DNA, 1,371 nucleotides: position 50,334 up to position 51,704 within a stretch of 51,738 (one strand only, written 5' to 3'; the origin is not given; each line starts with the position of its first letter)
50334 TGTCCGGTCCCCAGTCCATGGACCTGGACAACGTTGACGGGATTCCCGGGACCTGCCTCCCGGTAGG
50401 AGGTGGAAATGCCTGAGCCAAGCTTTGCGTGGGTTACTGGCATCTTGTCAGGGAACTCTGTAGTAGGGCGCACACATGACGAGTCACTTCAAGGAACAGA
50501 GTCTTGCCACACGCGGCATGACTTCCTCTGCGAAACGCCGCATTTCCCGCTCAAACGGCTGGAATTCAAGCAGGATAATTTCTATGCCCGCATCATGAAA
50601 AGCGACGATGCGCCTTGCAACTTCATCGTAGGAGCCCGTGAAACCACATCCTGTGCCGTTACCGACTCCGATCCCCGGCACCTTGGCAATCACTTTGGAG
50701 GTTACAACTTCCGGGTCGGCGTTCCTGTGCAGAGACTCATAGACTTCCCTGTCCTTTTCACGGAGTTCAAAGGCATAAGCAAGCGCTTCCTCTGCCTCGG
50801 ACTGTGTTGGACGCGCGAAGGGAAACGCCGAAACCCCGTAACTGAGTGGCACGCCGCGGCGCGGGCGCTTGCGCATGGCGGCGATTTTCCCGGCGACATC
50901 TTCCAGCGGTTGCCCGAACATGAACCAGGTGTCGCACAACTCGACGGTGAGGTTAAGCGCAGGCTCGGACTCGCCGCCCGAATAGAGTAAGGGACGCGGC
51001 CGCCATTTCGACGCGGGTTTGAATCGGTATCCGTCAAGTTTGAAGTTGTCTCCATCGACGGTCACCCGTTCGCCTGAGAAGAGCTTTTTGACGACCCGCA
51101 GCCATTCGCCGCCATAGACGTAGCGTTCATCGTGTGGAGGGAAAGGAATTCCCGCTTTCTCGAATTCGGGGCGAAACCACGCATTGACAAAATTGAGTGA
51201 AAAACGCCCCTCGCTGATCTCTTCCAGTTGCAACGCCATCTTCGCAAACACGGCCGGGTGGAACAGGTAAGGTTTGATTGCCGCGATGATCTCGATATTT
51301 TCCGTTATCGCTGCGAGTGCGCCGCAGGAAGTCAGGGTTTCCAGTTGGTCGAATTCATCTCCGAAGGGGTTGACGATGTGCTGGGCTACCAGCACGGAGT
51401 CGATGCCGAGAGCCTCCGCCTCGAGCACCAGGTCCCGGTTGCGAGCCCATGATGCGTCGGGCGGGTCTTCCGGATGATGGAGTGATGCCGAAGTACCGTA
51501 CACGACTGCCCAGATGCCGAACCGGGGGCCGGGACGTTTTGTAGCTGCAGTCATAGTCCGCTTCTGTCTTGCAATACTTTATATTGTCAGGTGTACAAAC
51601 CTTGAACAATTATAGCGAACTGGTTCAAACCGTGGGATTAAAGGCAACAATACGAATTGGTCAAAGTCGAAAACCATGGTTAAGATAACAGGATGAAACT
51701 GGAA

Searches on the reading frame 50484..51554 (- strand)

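Call 34: search_protein_families(library=pfam, proteins=[window:50484-51554:-], max_evalue=0.001)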
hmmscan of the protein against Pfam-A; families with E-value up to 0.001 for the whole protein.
window:50484-51554:- (356 aa): 1 family
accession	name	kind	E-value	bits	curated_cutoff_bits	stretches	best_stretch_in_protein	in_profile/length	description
PF00296.26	Bac_luciferase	-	1e-50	173.3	27.9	1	21-324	11-312/314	Luciferase-like monooxygenase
